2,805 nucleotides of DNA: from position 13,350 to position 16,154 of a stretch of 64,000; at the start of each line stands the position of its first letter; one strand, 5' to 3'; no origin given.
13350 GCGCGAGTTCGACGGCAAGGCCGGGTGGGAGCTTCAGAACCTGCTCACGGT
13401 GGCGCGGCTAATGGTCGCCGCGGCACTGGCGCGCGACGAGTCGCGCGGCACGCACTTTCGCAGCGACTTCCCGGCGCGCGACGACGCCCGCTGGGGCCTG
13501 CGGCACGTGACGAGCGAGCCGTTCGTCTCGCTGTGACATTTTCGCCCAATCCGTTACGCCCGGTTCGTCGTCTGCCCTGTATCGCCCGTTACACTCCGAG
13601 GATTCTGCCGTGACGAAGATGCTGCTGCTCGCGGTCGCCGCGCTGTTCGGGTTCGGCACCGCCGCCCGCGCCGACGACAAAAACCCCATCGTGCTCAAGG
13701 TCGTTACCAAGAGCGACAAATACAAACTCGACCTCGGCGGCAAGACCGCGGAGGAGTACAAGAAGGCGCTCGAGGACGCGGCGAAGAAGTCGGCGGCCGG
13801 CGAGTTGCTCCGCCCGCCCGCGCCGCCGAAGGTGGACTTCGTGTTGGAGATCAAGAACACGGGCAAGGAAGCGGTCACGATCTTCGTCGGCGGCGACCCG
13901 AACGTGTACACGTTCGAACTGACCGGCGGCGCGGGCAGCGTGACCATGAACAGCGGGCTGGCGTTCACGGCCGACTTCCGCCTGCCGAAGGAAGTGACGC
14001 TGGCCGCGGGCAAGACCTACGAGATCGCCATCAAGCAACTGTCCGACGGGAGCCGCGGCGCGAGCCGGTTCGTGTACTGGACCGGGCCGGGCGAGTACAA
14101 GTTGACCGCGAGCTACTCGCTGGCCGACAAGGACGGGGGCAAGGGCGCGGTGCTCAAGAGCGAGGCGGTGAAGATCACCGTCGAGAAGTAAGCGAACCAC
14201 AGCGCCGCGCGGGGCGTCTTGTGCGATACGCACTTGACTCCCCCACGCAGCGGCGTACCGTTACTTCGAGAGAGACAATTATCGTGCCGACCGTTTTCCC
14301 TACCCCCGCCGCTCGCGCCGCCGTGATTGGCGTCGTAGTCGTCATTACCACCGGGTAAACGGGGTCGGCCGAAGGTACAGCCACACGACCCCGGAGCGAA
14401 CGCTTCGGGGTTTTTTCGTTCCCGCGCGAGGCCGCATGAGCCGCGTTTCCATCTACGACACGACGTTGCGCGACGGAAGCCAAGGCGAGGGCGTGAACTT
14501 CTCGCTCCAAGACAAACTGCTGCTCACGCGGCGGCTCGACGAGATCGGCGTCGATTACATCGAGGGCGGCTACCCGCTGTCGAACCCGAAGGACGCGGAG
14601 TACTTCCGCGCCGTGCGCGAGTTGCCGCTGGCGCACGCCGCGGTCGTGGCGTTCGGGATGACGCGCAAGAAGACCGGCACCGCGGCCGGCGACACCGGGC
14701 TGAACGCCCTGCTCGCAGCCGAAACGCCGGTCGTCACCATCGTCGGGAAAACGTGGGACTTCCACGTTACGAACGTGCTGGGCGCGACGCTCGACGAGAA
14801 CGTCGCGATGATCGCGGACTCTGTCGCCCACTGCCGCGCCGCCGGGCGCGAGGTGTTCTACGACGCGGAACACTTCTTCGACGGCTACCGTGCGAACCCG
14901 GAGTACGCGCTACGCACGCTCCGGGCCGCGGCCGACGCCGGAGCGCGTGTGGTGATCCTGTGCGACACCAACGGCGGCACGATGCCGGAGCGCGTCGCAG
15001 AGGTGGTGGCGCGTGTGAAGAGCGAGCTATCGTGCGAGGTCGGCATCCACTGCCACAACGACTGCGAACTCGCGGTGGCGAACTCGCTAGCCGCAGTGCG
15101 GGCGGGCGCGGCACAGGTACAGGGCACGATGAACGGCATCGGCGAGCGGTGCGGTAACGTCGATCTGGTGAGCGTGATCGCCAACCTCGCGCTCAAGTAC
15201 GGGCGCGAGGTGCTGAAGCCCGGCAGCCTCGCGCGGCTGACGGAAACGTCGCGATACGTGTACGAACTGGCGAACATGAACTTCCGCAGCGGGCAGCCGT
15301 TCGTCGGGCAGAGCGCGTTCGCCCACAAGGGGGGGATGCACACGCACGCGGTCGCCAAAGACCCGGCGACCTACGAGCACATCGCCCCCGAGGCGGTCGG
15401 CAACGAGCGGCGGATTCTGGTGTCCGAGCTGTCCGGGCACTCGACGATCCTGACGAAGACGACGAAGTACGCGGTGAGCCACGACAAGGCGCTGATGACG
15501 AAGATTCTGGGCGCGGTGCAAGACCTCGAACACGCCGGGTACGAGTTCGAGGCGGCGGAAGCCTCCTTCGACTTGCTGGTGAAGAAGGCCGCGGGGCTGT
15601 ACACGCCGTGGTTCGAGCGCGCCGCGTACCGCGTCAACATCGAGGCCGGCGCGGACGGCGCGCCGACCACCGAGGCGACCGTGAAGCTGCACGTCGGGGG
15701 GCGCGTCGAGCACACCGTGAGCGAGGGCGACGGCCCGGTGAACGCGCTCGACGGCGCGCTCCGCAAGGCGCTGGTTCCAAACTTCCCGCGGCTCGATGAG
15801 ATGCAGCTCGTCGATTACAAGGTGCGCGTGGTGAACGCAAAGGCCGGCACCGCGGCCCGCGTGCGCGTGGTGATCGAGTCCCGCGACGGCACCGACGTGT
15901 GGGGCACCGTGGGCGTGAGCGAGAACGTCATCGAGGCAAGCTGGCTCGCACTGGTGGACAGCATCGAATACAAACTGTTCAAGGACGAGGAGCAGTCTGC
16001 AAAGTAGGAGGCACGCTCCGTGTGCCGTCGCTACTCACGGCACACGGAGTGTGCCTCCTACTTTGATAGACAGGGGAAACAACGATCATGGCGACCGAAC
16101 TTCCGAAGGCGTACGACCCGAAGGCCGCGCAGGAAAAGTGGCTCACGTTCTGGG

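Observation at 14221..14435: Val/Ile/Thr-rich leader peptide with a terminator/antiterminator switch in front of citramalate synthase (cimA)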

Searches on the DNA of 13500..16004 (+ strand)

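Call 4: search_rna_families(source=window, start=13500, end=15000, threshold=evalue, max_evalue=10, show_alignments=3)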
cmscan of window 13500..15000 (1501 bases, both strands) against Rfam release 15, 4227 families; matches with E-value up to 10: 3.
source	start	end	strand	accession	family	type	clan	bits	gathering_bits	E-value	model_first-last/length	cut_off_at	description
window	14107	14232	+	RF00166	PrrB_RsmZ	Gene; sRNA;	CL00106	17.7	44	0.21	1-133/133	no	PrrB/RsmZ RNA family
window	14597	14643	+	RF02826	Scr6925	Gene; sRNA;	-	15.7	50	10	1-131/131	no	Streptomyces RNA 6925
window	14287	14386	+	RF01986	ZEB2_AS1_3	Gene; lncRNA;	-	13.3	55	6.8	1-100/100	no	ZEB2 antisense RNA 1 conserved region 3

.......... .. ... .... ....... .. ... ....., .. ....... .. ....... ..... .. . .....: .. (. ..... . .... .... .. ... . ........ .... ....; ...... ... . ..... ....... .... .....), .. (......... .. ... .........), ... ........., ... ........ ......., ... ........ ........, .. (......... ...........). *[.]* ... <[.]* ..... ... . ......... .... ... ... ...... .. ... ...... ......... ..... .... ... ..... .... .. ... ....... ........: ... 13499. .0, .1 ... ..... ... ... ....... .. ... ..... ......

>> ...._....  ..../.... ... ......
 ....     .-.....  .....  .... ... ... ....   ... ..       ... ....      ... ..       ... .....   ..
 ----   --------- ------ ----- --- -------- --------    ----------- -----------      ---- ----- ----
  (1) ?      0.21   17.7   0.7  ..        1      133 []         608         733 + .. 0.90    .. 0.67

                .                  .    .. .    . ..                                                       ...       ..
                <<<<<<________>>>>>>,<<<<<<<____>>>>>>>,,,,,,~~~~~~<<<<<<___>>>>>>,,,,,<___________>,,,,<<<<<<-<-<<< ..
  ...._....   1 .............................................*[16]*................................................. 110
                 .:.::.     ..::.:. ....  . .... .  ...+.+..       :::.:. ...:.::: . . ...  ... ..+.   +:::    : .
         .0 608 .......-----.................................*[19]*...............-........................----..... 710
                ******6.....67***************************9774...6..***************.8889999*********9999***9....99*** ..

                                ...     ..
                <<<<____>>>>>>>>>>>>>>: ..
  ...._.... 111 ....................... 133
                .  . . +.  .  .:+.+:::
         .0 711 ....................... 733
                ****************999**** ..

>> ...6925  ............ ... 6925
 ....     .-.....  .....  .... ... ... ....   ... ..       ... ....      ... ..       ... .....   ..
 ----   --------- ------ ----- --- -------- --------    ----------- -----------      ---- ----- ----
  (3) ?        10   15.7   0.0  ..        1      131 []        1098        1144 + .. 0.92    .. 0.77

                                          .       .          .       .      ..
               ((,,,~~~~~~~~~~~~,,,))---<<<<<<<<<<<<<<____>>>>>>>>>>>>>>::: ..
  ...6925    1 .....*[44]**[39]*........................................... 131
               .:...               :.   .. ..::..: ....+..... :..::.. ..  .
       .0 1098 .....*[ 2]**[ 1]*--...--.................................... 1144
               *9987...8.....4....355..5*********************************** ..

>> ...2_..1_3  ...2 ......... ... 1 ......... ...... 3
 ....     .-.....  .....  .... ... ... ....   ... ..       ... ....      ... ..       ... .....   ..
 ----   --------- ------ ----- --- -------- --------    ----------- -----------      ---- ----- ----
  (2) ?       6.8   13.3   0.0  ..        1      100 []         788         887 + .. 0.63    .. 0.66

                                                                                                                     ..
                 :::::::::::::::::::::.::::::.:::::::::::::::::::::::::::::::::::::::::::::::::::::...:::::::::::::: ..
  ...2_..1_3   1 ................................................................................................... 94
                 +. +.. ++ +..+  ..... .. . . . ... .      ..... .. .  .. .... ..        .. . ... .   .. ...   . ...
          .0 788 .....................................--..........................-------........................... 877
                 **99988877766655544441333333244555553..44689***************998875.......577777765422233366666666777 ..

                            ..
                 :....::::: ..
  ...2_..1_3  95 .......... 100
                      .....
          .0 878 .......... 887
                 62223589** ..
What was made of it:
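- On Curated Rfam leader and riboswitch families (Leu/Thr/His/Trp leaders, T-box and others): No relevant hit at E up to 10 in window 13500-15000 (call 4).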

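Call 35: build_rna_model(alignment_id=A2)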
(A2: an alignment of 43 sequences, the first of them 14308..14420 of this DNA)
Model R1 built from alignment A2 (43 sequences, 181 columns); structure: RNAalifold consensus.
model positions 117; base pairs 6; branch points 0; effective number of sequences 43; information 0.538 bits per position. Calibrated on 0.2 Mb of random sequence (short: E-values are rough).
structure used (alignment columns):
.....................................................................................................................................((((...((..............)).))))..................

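Call 36: search_with_rna_model(model_id=R1, sources=[window, L001, L002, L003, L004, L005, L006, L007, L008, L009, L010, L011, L012, L013, L014, L015, L016, L017, L018, L019, L020, L021, L022, L023, L024, L025, L026, L027, L028, L029, L030, L031, L032, L033, L034, L035, L036, L037, L038, L039, L040, L041, L042, L043, L044, L045, L046, L047, L048, L049, L050, L051, L052, L053, L054, L055, L056, L057, L058, L059, L060, L061, L062, L063, L064, L065, L066, L067, L068, L069, L070, L071, L072, L073, L074, L075, L076, L077, L078, L079, L080], max_evalue=1)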
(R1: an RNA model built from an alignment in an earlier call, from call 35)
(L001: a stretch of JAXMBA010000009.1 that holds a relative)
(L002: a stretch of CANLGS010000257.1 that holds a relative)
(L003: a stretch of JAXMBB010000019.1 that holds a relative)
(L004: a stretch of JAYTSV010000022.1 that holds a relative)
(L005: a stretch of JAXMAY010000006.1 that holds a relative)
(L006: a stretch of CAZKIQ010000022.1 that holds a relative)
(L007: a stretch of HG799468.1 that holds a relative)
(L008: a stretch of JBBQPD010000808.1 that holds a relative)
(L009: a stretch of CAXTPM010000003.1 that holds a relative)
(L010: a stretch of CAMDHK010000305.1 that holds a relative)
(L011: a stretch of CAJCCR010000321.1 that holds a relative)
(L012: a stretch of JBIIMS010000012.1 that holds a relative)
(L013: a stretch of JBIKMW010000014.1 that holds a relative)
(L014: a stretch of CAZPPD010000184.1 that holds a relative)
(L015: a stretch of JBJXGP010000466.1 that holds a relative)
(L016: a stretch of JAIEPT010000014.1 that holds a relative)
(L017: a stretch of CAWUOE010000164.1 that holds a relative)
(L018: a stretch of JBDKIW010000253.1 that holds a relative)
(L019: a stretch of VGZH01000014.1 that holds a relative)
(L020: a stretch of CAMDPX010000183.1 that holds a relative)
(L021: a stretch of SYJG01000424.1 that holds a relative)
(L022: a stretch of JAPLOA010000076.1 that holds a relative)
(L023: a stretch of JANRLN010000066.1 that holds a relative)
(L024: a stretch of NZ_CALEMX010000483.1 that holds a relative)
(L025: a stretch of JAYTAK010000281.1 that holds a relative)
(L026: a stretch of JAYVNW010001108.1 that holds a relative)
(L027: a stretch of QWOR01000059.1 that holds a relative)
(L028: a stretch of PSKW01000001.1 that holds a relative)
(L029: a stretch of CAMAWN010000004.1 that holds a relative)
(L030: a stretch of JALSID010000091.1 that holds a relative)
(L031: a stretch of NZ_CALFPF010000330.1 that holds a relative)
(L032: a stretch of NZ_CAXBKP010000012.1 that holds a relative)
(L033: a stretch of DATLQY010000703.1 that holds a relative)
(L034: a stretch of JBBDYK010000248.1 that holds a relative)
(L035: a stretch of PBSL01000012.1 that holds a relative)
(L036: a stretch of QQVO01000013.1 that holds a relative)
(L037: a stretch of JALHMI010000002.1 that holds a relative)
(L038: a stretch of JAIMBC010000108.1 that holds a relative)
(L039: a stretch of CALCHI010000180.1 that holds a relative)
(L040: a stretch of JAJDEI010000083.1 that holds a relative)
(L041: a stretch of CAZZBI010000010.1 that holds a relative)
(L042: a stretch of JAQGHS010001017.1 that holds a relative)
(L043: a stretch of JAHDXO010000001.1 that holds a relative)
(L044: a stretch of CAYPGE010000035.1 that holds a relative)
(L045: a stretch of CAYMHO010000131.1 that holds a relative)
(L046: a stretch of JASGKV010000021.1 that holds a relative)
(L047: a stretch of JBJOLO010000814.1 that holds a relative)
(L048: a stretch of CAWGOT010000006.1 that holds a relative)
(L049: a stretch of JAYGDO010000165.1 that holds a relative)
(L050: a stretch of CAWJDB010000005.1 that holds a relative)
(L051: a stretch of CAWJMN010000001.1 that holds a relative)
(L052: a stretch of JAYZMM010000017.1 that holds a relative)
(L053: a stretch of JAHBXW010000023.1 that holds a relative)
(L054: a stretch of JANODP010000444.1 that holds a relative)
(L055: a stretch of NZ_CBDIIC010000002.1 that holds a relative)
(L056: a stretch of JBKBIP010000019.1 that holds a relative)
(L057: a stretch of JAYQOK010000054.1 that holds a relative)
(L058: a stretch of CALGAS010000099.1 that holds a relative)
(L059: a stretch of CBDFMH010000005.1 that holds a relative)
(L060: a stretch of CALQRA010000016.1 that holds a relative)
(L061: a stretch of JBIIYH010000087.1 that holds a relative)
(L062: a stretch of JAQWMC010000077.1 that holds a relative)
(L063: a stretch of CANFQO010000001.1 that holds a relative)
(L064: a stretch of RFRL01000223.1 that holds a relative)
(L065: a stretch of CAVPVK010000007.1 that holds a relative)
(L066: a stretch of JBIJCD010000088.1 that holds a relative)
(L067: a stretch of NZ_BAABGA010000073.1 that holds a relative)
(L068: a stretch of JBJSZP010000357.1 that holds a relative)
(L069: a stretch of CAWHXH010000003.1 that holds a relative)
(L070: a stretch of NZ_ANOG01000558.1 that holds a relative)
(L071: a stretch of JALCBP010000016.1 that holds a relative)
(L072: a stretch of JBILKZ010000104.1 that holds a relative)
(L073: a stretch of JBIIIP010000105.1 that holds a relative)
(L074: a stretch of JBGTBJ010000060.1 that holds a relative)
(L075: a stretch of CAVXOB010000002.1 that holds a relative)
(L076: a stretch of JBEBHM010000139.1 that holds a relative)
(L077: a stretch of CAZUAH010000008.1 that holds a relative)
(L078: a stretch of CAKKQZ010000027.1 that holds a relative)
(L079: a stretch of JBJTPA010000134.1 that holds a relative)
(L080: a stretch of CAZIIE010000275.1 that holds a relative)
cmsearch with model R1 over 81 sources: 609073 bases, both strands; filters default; matches with E-value up to 1: 70.
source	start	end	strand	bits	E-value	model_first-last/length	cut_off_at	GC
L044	2851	2976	+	81.5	1.1e-17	1-117/117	no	0.5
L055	2802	2919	+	77.6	1e-16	1-117/117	no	0.5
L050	2691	2804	+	77.2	1.3e-16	1-117/117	no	0.58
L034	2769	2888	+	76.5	1.9e-16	1-117/117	no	0.62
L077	2822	2945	+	71.4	3.2e-15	1-117/117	no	0.5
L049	1936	2056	+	71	4.1e-15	1-117/117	no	0.4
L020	2826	2945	+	70.6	5.2e-15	1-117/117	no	0.57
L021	1023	1142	+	69.9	7.6e-15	1-117/117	no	0.54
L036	2792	2907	+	69.8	8.2e-15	1-117/117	no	0.59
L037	2831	2949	+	69.3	1e-14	1-117/117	no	0.58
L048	2805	2922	+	67.5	3e-14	1-117/117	no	0.58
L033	2765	2884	+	67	3.9e-14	1-117/117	no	0.61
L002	2883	2982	+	66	6.6e-14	1-117/117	no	0.59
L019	2732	2849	+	65.2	1.1e-13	1-117/117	no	0.56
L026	2878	2984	+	64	2.1e-13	1-117/117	no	0.5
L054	2861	2973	+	63.2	3.2e-13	1-117/117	no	0.53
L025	2841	2947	+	61.2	9.9e-13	1-117/117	no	0.57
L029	2834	2953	+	61.2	1e-12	1-117/117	no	0.56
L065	2822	2939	+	61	1.1e-12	1-117/117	no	0.56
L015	2629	2740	+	60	1.9e-12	1-117/117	no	0.56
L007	2786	2885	+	55.1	3.2e-11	1-117/117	no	0.56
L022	2873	2981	+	54.4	4.6e-11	1-117/117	no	0.53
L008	164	281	+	52.7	1.2e-10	1-117/117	no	0.62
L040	2778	2900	+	51.9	1.9e-10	1-117/117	no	0.59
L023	2837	2949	+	50.9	3.3e-10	1-117/117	no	0.56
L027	2780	2890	+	49.3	8.3e-10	1-117/117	no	0.56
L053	2831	2940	+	48.6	1.2e-09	1-117/117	no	0.65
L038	2839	2949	+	48.6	1.2e-09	1-117/117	no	0.67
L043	2850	2980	+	48.1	1.6e-09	1-117/117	no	0.57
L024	2757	2879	+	47.5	2.2e-09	1-117/117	no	0.35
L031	1795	1918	+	46.7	3.5e-09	1-117/117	no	0.35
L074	2828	2946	+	46.7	3.5e-09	1-117/117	no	0.57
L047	1411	1527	+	45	8.9e-09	1-117/117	no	0.62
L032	2739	2861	+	44.7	1.1e-08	1-117/117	no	0.33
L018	2835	2942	+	44.7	1.1e-08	1-117/117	no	0.51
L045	2855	2954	+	43.1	2.6e-08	1-117/117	no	0.64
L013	2757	2869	+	41.3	7.2e-08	1-117/117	no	0.58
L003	2850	2976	+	39.3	2.2e-07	1-117/117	no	0.67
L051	2811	2934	+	38.8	3.1e-07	1-117/117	no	0.52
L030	2816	2937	+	37.5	6.1e-07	1-117/117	no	0.61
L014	325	443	+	37.4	6.6e-07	1-117/117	no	0.44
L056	2863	2986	+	33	7.7e-06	1-117/117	no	0.57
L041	2780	2915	+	32.8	8.9e-06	1-117/117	no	0.65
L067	2711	2863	+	28.7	9e-05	1-117/117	no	0.58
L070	2099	2250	+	26.3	0.00034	1-117/117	no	0.58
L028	2840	2948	+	25.8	0.00045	1-117/117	no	0.63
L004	2826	2971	+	25.6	0.00049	1-117/117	no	0.67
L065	2895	3023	-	22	0.0038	1-117/117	no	0.58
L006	2826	2934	+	20.7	0.0078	1-117/117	no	0.61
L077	2899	3023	-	20.5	0.0089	1-117/117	no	0.54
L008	238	363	-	19.6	0.015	1-117/117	no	0.61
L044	2930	2976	-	19.5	0.016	74-117/117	no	0.43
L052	2961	2992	+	19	0.02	85-116/117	no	0.44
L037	2907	2971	-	17.3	0.053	51-117/117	no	0.55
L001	2847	2950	+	17.3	0.055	1-117/117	no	0.74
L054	2933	3051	-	16.6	0.081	1-117/117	no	0.57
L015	2697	2789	-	16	0.11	1-117/117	no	0.59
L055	2884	2908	-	15.5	0.14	85-109/117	no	0.64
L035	2938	2973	+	15.5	0.15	85-117/117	no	0.53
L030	2895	2943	-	14.2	0.31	68-117/117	no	0.57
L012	966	1072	-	13.7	0.41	1-117/117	no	0.54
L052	2958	2982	-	13.6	0.44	85-109/117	no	0.52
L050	2768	2793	-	13.3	0.5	85-110/117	no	0.73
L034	2845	2972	-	13.3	0.51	1-117/117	no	0.63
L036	2870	2896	-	12.7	0.69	85-110/117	no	0.7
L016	1618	1650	+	12.6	0.73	83-117/117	no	0.61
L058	3430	3530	-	12.6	0.77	1-117/117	no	0.68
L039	2942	2975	+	12.5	0.78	85-117/117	no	0.59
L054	5103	5204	+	12.2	0.94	1-117/117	no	0.59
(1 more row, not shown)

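Call 37: search_rna_families(sources=[L044, L055, L050, L034, L020, L036, L026, L002], threshold=evalue, max_evalue=1)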
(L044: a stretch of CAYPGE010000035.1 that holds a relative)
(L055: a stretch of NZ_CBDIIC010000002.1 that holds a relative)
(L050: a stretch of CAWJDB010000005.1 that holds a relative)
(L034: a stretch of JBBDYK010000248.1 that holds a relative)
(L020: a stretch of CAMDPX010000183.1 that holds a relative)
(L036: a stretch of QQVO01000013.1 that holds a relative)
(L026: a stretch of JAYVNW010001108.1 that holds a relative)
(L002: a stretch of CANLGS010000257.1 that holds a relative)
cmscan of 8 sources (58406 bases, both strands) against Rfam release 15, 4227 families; matches with E-value up to 1: 3.
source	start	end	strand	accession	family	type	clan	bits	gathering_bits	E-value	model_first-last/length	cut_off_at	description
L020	4669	4739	+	RF03861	mir-4484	Gene; miRNA;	-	37.5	90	0.0034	1-89/89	no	mir-4484 microRNA precursor family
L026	3715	3810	+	RF00392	SNORA5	Gene; snRNA; snoRNA; HACA-box;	CL00024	26.5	30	0.18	1-134/134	no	Small nucleolar RNA SNORA5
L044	1235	1306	-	RF00844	mir-67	Gene; miRNA;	-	23.7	53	0.68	1-84/84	no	mir-67 microRNA precursor family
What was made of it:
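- On Curated Rfam leader and riboswitch families (Leu/Thr/His/Trp leaders, T-box and others): None at E up to 1 at the element in 8 other loci (call 37).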
